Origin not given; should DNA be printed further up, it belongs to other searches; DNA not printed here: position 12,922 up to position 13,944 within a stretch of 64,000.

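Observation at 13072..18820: Complete lipid-linked mannose branch: ManC + Ppm1-like GT2 + DUF2079 + PMT/ArnT-like GT-Cs (protein O-mannosylation-like module)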

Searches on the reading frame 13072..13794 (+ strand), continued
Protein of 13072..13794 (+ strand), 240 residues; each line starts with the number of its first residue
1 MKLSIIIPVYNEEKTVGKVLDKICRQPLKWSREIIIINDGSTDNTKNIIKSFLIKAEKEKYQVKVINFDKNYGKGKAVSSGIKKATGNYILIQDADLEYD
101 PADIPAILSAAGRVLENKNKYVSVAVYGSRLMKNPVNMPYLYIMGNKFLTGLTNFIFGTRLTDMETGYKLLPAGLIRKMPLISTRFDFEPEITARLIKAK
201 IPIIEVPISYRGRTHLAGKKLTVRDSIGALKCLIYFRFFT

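Call 66: find_homologous_proteins(query=window:13072-13794:+, max_evalue=0.001)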
Query window:13072-13794:+ (240 aa): 8000 proteins with E <= 0.001 among 8000 candidates; the best 120 are listed.
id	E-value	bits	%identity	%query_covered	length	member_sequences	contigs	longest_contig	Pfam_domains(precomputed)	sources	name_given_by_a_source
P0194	3.2e-153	526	100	100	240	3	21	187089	PF10111.15,PF13641.13,PF00535.33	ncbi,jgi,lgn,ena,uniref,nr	ncbi:hypothetical protein A3D05_04820 [Candidatus Gottesmanbacteria bacterium RIFCSPHIGHO2_02_FULL_4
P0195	2.7e-83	297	60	99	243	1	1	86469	PF10111.15,PF13641.13,PF00535.33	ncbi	-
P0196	9.1e-80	286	56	99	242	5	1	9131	PF10111.15,PF13641.13,PF00535.33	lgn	-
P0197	1.1e-79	285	59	100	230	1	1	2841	PF10111.15,PF13641.13,PF00535.33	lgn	-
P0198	1.5e-78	282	58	99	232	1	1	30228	PF10111.15,PF13641.13,PF00535.33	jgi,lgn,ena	jgi:glycosyltransferase involved in cell wall biosynthesis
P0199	1.8e-78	281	56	99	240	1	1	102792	PF10111.15,PF13641.13,PF00535.33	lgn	-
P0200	4.6e-78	280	55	100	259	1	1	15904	PF10111.15,PF13641.13,PF00535.33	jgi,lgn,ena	-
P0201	7.9e-78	279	59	99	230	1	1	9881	PF10111.15,PF13641.13,PF00535.33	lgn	-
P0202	2.8e-77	278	57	98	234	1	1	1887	PF10111.15,PF13641.13,PF00535.33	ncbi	-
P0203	5.0e-77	277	58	99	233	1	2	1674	PF10111.15,PF13641.13,PF00535.33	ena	-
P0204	1.5e-76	275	57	99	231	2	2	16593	PF13641.13,PF00535.33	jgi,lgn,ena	-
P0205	1.7e-76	275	57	99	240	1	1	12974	PF10111.15,PF13641.13,PF00535.33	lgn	-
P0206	2.2e-76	275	56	99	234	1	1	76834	PF10111.15,PF13641.13,PF00535.33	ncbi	-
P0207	4.8e-75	270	55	100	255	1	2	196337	PF10111.15,PF13641.13,PF00535.33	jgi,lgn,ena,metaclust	metaclust:\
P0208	5.7e-75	270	56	100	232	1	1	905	PF10111.15,PF13641.13,PF00535.33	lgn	-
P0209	6.8e-75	270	55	99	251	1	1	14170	PF10111.15,PF00535.33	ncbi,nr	ncbi:glycosyltransferase family 2 protein [Candidatus Microgenomates bacterium]|nr:glycosyltransfera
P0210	1.0e-74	269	54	100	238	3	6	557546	PF10111.15,PF13641.13,PF00535.33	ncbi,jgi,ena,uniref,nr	ncbi:hypothetical protein A2960_00995 [Candidatus Gottesmanbacteria bacterium RIFCSPLOWO2_01_FULL_39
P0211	1.2e-74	269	56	100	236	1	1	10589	PF10111.15,PF13641.13,PF00535.33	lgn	-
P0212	1.3e-74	269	59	99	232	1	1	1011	PF10111.15,PF13641.13,PF00535.33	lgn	-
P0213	1.8e-74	268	54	99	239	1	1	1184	PF10111.15,PF13641.13,PF00535.33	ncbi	-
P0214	2.0e-74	268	55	99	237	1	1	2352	PF10111.15,PF13641.13,PF00535.33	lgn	-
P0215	2.5e-74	268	55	99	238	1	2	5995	PF10111.15,PF13641.13,PF00535.33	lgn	-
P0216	2.7e-74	268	55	99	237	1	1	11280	PF10111.15,PF13641.13,PF00535.33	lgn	-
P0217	3.0e-74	268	54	100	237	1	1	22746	PF10111.15,PF00535.33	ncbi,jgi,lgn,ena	ncbi:MAG: glycosyltransferase family 2 protein [Bacteroidota bacterium]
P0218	1.2e-73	266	53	100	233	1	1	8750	PF10111.15,PF13641.13,PF00535.33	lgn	-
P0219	1.5e-73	265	56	100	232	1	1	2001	PF10111.15,PF13641.13,PF00535.33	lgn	-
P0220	2.6e-73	264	56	99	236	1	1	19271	PF10111.15,PF13641.13,PF00535.33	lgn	-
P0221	4.7e-73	264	56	98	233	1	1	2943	PF10111.15,PF13641.13,PF00535.33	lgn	-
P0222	5.0e-73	264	54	100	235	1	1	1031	PF10111.15,PF13641.13,PF00535.33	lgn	-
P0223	5.6e-73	263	57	99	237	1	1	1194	PF10111.15,PF13641.13,PF00535.33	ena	-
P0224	6.0e-73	263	54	99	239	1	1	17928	PF10111.15,PF13641.13,PF00535.33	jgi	-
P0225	7.6e-73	263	55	100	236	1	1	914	PF10111.15,PF00535.33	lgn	-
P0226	1.2e-72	262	54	99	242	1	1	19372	PF10111.15,PF13641.13,PF00535.33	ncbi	-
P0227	2.6e-72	261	53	99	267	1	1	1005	PF10111.15,PF00535.33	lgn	-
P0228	3.2e-72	261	54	100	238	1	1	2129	PF10111.15,PF13641.13,PF00535.33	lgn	-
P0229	6.1e-72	260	56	100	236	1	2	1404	PF10111.15,PF13641.13,PF00535.33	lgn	-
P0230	7.9e-72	260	54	100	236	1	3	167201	PF10111.15,PF13641.13,PF00535.33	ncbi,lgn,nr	ncbi:glycosyltransferase family 2 protein [Candidatus Gottesmanbacteria bacterium]|nr:glycosyltransf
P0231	7.9e-72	260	53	99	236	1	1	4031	PF10111.15,PF13641.13,PF00535.33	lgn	-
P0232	9.2e-72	259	52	100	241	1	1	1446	PF10111.15,PF13641.13,PF00535.33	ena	-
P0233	9.7e-72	259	55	100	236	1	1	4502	PF10111.15,PF13641.13,PF00535.33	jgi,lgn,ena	-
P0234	1.6e-71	259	54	99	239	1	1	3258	PF10111.15,PF13641.13,PF00535.33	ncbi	-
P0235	2.3e-71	258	55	99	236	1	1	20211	PF10111.15,PF13641.13,PF00535.33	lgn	-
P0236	2.4e-71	258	53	99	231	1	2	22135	PF10111.15,PF13641.13,PF00535.33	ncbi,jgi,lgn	jgi:glycosyltransferase involved in cell wall biosynthesis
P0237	8.4e-71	256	55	100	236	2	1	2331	PF13641.13,PF00535.33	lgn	-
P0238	9.3e-71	256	53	99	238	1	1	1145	PF10111.15,PF13641.13,PF00535.33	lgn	-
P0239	9.3e-71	256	54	100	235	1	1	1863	PF10111.15,PF13641.13,PF00535.33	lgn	-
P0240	9.4e-71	256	55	99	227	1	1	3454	PF10111.15,PF13641.13,PF00535.33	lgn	-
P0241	9.5e-71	256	51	100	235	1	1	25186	PF00535.33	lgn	-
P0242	1.2e-70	256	56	99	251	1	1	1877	PF10111.15,PF13641.13,PF00535.33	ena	-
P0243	1.8e-70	255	53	100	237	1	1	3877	PF10111.15,PF00535.33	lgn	-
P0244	2.4e-70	255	53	99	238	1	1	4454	PF10111.15,PF13641.13,PF00535.33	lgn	-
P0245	2.7e-70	255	55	99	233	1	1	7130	PF10111.15,PF13641.13,PF00535.33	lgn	-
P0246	2.9e-70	255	54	99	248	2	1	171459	PF10111.15,PF13641.13,PF00535.33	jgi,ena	-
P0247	3.6e-70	254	52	99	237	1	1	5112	PF10111.15,PF13641.13,PF00535.33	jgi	jgi:dolichol-phosphate mannosyltransferase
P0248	4.3e-70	254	55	99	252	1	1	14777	PF13641.13,PF00535.33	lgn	-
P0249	4.6e-70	254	53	99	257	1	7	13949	PF10111.15,PF13641.13,PF00535.33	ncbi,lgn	-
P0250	6.8e-70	253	54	100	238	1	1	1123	PF10111.15,PF13641.13,PF00535.33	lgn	-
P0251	1.3e-69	252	54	100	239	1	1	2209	PF10111.15,PF13641.13,PF00535.33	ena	-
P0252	2.3e-69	252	53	99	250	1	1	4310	PF13641.13,PF00535.33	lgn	-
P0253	3.5e-69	251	53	99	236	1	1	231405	PF10111.15,PF13641.13,PF00535.33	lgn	-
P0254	4.5e-69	251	52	100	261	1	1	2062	PF10111.15,PF00535.33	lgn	-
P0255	5.1e-69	250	51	99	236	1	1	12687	PF10111.15,PF13641.13,PF00535.33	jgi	jgi:dolichol-phosphate mannosyltransferase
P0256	5.2e-69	250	51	100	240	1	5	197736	PF10111.15,PF13641.13,PF00535.33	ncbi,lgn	-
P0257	5.5e-69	250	54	99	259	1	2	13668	PF10111.15,PF00535.33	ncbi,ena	-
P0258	6.3e-69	250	55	99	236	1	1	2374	PF10111.15,PF13641.13,PF00535.33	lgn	-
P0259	6.5e-69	250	55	99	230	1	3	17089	PF10111.15,PF13641.13,PF00535.33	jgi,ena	jgi:glycosyltransferase involved in cell wall biosynthesis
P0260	7.1e-69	250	51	100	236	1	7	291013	PF13641.13,PF00535.33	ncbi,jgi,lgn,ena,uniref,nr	ncbi:MAG: dolichyl-phosphate mannose synthase-like protein [Candidatus Gottesmanbacteria bacterium G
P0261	1.3e-68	249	51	99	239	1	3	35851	PF10111.15,PF13641.13,PF00535.33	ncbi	-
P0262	1.6e-68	249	53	100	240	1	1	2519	PF10111.15,PF00535.33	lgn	-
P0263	2.7e-68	248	53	99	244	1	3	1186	PF13641.13,PF00535.33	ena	-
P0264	4.7e-68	247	48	100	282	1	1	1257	PF10111.15,PF00535.33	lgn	-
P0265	7.1e-68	247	54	99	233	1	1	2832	PF13641.13,PF00535.33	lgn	-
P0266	9.5e-68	246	51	100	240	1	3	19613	PF10111.15,PF13641.13,PF00535.33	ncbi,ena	-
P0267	1.7e-67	245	57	92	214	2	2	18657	PF10111.15,PF00535.33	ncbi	-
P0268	1.8e-67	245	52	100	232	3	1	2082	PF10111.15,PF13641.13,PF00535.33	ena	-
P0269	2.1e-67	245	53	99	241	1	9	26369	PF10111.15,PF13641.13,PF00535.33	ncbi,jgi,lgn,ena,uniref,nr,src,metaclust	ncbi:hypothetical protein A3D03_00060 [Candidatus Gottesmanbacteria bacterium RIFCSPHIGHO2_02_FULL_4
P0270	2.2e-67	245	54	100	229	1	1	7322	PF10111.15,PF13641.13,PF00535.33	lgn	-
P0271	2.3e-67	245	53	98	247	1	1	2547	PF00535.33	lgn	-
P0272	2.7e-67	245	52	99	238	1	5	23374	PF10111.15,PF13641.13,PF00535.33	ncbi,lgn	-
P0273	3.4e-67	244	51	100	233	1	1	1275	PF10111.15,PF13641.13,PF00535.33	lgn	-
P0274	1.9e-66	242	51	100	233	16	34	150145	PF10111.15,PF13641.13,PF00535.33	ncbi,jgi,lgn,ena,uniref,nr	ncbi:hypothetical protein A3J20_03635 [Candidatus Gottesmanbacteria bacterium RIFCSPLOWO2_02_FULL_42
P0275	2.7e-66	242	52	99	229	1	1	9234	PF10111.15,PF13641.13,PF00535.33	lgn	-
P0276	3.4e-66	241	53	99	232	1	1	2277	PF10111.15,PF13641.13,PF00535.33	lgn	-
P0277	4.4e-66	241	50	99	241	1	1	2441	PF10111.15,PF13641.13,PF00535.33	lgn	-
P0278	1.7e-65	239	50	99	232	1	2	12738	PF13641.13,PF00535.33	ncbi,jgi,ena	-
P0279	2.8e-65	238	55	99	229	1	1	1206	PF10111.15,PF13641.13,PF00535.33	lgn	-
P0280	6.2e-65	237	51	100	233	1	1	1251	PF10111.15,PF13641.13,PF00535.33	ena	-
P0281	6.4e-65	237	51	99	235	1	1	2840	PF10111.15,PF13641.13,PF00535.33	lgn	-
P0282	2.1e-64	235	51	97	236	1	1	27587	PF10111.15,PF13641.13,PF00535.33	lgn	-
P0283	3.2e-64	235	49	99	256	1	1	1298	PF10111.15,PF13641.13,PF00535.33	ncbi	-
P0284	7.8e-64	233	51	96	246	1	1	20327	PF10111.15,PF13641.13,PF00535.33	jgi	jgi:glycosyltransferase involved in cell wall biosynthesis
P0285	8.4e-64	233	50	99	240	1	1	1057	PF10111.15,PF13641.13,PF00535.33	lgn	-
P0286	1.3e-63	233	49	99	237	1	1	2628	PF10111.15,PF13641.13,PF00535.33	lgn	-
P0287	2.2e-63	232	49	99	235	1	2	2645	PF10111.15,PF13641.13,PF00535.33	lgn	-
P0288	3.8e-63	231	51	99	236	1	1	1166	PF10111.15,PF00535.33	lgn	-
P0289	5.1e-63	231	51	100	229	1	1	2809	PF10111.15,PF13641.13,PF00535.33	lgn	-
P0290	1.6e-62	229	54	92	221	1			PF10111.15,PF13641.13,PF00535.33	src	-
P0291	3.5e-62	228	48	99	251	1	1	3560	PF10111.15,PF00535.33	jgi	jgi:dolichol-phosphate mannosyltransferase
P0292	3.5e-61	225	46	97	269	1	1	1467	PF10111.15,PF13641.13,PF00535.33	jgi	jgi:dolichol-phosphate mannosyltransferase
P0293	1.1e-60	223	49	100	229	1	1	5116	PF10111.15,PF13641.13,PF00535.33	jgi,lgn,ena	-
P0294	1.2e-60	223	50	100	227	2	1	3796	PF10111.15,PF13641.13,PF00535.33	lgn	-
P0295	5.9e-60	221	47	100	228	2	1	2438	PF10111.15,PF13641.13,PF00535.33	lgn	-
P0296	6.2e-60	221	49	100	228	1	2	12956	PF10111.15,PF00535.33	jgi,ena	-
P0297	6.6e-60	221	49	100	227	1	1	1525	PF10111.15,PF13641.13,PF00535.33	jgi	jgi:glycosyltransferase involved in cell wall biosynthesis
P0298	2.0e-59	219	49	100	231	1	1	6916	PF10111.15,PF13641.13,PF00535.33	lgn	-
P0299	5.1e-59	218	50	100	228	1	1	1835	PF10111.15,PF13641.13,PF00535.33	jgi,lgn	jgi:glycosyltransferase involved in cell wall biosynthesis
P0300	8.7e-59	217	49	99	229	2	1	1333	PF10111.15,PF13641.13,PF00535.33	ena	-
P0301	9.5e-59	217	49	99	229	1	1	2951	PF10111.15,PF13641.13,PF00535.33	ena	-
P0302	1.1e-58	217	46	99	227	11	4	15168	PF10111.15,PF13641.13,PF00535.33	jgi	-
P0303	1.2e-58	217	46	100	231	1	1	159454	PF10111.15,PF13641.13,PF00535.33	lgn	-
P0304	1.2e-58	217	49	100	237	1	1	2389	PF10111.15,PF00535.33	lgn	-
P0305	1.3e-58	216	49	99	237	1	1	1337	PF10111.15,PF13641.13,PF00535.33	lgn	-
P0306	1.7e-58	216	47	100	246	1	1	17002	PF00535.33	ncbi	-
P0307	1.8e-58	216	48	100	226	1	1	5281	PF10111.15,PF13641.13,PF00535.33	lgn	-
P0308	2.5e-58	215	48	100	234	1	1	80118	PF10111.15,PF13641.13,PF00535.33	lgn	-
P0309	2.7e-58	215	48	99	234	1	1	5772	PF00535.33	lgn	-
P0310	3.1e-58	215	49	100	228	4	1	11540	PF10111.15,PF13641.13,PF00535.33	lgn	-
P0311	3.2e-58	215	48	99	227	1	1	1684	PF10111.15,PF13641.13,PF00535.33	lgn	-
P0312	3.4e-58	215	47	100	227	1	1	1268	PF10111.15,PF13641.13,PF00535.33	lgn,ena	-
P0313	3.5e-58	215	48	100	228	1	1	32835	PF10111.15,PF13641.13,PF00535.33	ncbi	-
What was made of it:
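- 13072..13794 (+): DPMS-like GT2 with no TM helix: the predicted polyprenyl-phosphate hexose synthase (motif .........). Gottesmanbacteria, on 21 contigs (call 66).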
